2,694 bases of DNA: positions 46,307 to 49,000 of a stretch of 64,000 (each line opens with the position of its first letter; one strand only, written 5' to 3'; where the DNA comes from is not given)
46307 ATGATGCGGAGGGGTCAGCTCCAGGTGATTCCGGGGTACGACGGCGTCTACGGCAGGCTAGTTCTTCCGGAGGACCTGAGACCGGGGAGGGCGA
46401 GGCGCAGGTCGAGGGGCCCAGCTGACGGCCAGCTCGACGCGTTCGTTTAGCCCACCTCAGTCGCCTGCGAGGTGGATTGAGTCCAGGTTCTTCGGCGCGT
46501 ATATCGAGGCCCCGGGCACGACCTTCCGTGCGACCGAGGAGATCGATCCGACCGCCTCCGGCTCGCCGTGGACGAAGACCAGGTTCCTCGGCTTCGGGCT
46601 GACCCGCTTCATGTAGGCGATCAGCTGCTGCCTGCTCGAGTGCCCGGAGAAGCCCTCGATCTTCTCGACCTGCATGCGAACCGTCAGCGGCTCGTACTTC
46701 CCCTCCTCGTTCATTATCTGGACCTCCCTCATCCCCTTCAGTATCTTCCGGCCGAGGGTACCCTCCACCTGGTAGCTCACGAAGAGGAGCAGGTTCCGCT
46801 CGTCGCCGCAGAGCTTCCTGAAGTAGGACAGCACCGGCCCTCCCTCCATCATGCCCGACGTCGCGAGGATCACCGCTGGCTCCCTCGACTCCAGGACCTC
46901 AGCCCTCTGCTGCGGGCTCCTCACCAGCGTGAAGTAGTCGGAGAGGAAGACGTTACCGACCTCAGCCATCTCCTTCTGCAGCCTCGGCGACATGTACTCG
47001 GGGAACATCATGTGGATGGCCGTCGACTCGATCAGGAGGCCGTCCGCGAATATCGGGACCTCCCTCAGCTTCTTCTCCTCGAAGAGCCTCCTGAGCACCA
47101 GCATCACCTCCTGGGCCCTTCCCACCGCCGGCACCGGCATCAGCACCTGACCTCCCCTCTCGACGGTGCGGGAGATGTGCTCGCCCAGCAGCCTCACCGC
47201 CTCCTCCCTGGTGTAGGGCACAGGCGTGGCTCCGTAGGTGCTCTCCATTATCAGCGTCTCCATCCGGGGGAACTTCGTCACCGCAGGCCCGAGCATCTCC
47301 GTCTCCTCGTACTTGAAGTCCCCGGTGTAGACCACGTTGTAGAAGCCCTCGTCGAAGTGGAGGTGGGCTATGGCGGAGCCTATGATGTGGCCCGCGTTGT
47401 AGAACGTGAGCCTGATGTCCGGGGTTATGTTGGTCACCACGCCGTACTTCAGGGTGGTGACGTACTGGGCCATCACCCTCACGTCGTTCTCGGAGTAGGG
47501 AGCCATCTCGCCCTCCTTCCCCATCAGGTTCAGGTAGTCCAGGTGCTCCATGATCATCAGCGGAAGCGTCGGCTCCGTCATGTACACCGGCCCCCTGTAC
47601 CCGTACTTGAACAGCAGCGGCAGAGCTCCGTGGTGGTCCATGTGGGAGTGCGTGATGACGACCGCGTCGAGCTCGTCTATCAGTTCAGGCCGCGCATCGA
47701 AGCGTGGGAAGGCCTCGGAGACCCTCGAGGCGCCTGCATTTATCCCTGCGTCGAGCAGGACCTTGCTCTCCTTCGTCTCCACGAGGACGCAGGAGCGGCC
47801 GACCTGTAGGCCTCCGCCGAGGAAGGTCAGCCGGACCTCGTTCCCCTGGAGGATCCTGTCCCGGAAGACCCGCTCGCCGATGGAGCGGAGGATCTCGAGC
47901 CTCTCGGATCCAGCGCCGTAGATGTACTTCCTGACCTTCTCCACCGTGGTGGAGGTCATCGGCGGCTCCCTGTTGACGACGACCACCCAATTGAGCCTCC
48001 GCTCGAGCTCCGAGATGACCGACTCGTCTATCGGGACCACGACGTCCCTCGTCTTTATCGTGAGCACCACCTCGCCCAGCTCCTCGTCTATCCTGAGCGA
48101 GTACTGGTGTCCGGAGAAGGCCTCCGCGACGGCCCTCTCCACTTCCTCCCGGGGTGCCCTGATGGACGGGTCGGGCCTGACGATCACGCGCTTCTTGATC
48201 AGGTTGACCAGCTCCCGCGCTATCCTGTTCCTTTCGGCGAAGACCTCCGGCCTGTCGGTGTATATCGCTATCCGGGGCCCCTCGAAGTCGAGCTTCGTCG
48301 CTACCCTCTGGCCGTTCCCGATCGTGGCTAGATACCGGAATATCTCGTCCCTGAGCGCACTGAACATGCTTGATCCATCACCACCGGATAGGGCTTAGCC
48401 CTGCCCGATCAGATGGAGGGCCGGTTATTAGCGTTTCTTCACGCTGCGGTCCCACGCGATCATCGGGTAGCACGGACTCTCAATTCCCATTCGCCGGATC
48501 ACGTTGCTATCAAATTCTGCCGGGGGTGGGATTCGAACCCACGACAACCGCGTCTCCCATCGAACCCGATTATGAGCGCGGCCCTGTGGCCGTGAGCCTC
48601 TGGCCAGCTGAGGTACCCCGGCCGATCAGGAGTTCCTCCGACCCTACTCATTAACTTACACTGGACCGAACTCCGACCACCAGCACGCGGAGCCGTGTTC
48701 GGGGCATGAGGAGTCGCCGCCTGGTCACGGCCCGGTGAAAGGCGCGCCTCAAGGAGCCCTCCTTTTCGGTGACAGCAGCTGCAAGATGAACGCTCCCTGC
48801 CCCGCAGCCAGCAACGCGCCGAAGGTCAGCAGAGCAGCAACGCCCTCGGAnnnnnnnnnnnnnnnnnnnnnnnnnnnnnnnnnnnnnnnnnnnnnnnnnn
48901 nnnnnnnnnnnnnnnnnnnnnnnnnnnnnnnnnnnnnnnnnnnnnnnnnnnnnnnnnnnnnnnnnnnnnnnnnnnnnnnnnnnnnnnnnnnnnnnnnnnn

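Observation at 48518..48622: tRNA-Met(CAU) candidate with a canonical 17-nt intron and an unexplained 14-15-nt insertion between the D-arm and the anticodon stem (possible second, non-canonical intron)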

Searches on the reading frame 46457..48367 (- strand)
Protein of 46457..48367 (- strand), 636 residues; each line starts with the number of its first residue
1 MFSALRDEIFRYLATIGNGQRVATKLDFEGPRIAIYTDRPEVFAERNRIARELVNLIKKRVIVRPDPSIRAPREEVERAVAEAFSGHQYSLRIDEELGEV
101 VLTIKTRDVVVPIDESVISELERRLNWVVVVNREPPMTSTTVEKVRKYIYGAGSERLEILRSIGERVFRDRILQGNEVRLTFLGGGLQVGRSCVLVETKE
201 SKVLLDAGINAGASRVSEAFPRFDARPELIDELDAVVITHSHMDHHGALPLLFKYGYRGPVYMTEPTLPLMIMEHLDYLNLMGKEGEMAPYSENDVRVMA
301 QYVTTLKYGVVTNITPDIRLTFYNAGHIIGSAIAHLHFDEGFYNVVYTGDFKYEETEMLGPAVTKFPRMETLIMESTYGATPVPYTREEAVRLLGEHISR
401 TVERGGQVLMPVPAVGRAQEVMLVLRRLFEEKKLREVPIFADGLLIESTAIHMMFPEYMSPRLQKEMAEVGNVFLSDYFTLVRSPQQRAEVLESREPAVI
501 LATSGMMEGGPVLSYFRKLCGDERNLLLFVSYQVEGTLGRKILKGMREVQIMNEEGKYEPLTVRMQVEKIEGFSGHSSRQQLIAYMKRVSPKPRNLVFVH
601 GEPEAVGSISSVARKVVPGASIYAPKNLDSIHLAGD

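Call 11: search_protein_families(library=pfam, proteins=[window:46457-48367:-])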
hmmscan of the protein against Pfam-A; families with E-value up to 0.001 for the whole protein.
window:46457-48367:- (636 aa): 6 families
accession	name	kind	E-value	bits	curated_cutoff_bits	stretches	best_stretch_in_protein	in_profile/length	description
PF10996.14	Beta-Casp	-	2.6e-31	109.1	27.7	1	418-542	1-120/120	Beta-Casp domain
PF17214.9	KH_TffA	-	4e-15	56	22.6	1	24-70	22-68/68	Transcription termination factor FttA, KH domain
PF16661.11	Lactamase_B_6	-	6.6e-15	55.4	27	1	195-359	1-170/193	Metallo-beta-lactamase superfamily domain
PF07521.17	RMMBL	-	1.8e-14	53.9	21.6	1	562-610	3-49/63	Zn-dependent metallo-hydrolase RNA specificity domain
PF00753.33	Lactamase_B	-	3.9e-13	50.2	22.7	1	191-362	6-161/196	Metallo-beta-lactamase superfamily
PF12706.13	Lactamase_B_2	-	1.9e-07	31.3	27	1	203-362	3-153/200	Beta-lactamase superfamily domain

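Call 12: find_encoding_contigs(protein=window:46457-48367:-, flank=3000, max_places=6)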
Protein window:46457-48367:- (636 aa): 1 contig read that carries it; 1 place shown.
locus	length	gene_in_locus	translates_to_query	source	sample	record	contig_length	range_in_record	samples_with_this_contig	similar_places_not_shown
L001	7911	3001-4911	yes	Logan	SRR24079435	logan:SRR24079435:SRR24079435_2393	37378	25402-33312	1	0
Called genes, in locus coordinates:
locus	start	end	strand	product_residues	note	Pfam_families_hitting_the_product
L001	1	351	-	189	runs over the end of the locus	PF00571:CBS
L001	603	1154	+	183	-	-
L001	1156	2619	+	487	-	PF00115:COX1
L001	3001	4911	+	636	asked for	PF17214:KH_TffA, PF23023:Anti-Pycsar_Apyc1 (weak), PF00753:Lactamase_B, PF16661:Lactamase_B_6, PF12706:Lactamase_B_2 (weak), PF10996:Beta-Casp, PF07521:RMMBL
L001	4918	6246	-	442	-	PF27218:MJ0043_C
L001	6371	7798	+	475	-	PF01406:tRNA-synt_1e, PF01921:tRNA-synt_1f (faint), PF09334:tRNA-synt_1g, PF00133:tRNA-synt_1 (weak), PF09334:tRNA-synt_1g (weak), PF09190:DALR_2 (faint)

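Call 14: find_related_loci(query=window:46457-48367:-, collection=genome_contigs, flank=6000)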
Query window:46457-48367:- (636 aa) in genome_contigs; peptide patterns used: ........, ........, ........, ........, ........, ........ (x = any residue, [..] = any of these).
56 stretches matched a pattern; 7 encode a relative of the query (tblastn E <= 1e-3); 6 distinct loci.
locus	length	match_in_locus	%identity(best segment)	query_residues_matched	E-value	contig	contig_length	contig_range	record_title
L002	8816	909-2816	94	1-636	0e+0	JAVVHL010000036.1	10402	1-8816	MAG: Candidatus Calditenuis sp. isolate PSP.bin.8 NODE_911_length_10402_cov_103.138688, whole genome shotgun sequence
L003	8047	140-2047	93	1-636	0e+0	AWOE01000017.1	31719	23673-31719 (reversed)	Candidatus Calditenuaceae archaeon JGI OTU-1 pSL4COM1_contig_19_0.17, whole genome shotgun sequence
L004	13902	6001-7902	81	1-634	0e+0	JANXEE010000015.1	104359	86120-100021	MAG: Candidatus Calditenuaceae archaeon isolate SKYB46 k141_203793, whole genome shotgun sequence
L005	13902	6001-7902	80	1-634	0e+0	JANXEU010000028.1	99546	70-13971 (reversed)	MAG: Candidatus Calditenuaceae archaeon isolate SKYB91 k141_144865, whole genome shotgun sequence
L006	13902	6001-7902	81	1-634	0e+0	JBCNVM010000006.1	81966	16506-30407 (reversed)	MAG: Candidatus Caldarchaeales archaeon isolate DT_Bin_10 contig6, whole genome shotgun sequence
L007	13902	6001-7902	81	1-634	0e+0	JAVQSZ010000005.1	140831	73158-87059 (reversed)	MAG: Nitrososphaerota archaeon isolate SKYBB_hs_bin131 NODE_5_length_140831_cov_1108.365993, whole genome shotgun sequen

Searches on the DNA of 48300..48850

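Call 5: search_rna_families(source=window, start=48300, end=48850, threshold=evalue, max_evalue=10, show_alignments=5)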
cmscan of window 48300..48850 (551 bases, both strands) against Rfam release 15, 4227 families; matches with E-value up to 10: 10.
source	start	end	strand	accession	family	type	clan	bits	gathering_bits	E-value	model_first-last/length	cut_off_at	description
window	48691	48734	+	RF03994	mir-7558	Gene; miRNA;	-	18.7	80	0.73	1-51/51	no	mir-7558 microRNA precursor family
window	48521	48573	+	RF04351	Plastid-psbl-rps4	Cis-reg;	-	17.6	68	0.57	1-53/53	no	Plastid-psbl-rps4 3UTR RNA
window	48525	48570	-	RF00023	tmRNA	Gene;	CL00001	17.5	47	4.5e-05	1-374/374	no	transfer-messenger RNA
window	48690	48733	+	RF04025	mir-7964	Gene; miRNA;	-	17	80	1.5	1-51/51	no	mir-7964 microRNA precursor family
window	48491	48545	-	RF01132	sR48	Gene; snRNA; snoRNA; CD-box;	-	14.8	40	6.2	1-59/59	no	Small nucleolar RNA sR48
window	48501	48550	-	RF02553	YrlA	Gene; sRNA;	-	13.9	69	7.5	23-86/114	no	Y RNA-like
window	48517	48582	+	RF04354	Plastid-ycf2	Cis-reg;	-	13.8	65.7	8.2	1-75/75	no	Plastid-ycf2 5UTR RNA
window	48376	48438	-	RF01119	sR32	Gene; snRNA; snoRNA; CD-box;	-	13.4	40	0.44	1-57/57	no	Small nucleolar RNA sR32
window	48505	48611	-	RF00233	Tymo_tRNA-like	Cis-reg;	-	12.2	40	6.7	1-84/84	no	Tymovirus/Pomovirus/Furovirus tRNA-like 3' UTR element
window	48368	48388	-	RF01145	sR14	Gene; snRNA; snoRNA; CD-box;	-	9.2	38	8.9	1-54/54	no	Small nucleolar RNA sR14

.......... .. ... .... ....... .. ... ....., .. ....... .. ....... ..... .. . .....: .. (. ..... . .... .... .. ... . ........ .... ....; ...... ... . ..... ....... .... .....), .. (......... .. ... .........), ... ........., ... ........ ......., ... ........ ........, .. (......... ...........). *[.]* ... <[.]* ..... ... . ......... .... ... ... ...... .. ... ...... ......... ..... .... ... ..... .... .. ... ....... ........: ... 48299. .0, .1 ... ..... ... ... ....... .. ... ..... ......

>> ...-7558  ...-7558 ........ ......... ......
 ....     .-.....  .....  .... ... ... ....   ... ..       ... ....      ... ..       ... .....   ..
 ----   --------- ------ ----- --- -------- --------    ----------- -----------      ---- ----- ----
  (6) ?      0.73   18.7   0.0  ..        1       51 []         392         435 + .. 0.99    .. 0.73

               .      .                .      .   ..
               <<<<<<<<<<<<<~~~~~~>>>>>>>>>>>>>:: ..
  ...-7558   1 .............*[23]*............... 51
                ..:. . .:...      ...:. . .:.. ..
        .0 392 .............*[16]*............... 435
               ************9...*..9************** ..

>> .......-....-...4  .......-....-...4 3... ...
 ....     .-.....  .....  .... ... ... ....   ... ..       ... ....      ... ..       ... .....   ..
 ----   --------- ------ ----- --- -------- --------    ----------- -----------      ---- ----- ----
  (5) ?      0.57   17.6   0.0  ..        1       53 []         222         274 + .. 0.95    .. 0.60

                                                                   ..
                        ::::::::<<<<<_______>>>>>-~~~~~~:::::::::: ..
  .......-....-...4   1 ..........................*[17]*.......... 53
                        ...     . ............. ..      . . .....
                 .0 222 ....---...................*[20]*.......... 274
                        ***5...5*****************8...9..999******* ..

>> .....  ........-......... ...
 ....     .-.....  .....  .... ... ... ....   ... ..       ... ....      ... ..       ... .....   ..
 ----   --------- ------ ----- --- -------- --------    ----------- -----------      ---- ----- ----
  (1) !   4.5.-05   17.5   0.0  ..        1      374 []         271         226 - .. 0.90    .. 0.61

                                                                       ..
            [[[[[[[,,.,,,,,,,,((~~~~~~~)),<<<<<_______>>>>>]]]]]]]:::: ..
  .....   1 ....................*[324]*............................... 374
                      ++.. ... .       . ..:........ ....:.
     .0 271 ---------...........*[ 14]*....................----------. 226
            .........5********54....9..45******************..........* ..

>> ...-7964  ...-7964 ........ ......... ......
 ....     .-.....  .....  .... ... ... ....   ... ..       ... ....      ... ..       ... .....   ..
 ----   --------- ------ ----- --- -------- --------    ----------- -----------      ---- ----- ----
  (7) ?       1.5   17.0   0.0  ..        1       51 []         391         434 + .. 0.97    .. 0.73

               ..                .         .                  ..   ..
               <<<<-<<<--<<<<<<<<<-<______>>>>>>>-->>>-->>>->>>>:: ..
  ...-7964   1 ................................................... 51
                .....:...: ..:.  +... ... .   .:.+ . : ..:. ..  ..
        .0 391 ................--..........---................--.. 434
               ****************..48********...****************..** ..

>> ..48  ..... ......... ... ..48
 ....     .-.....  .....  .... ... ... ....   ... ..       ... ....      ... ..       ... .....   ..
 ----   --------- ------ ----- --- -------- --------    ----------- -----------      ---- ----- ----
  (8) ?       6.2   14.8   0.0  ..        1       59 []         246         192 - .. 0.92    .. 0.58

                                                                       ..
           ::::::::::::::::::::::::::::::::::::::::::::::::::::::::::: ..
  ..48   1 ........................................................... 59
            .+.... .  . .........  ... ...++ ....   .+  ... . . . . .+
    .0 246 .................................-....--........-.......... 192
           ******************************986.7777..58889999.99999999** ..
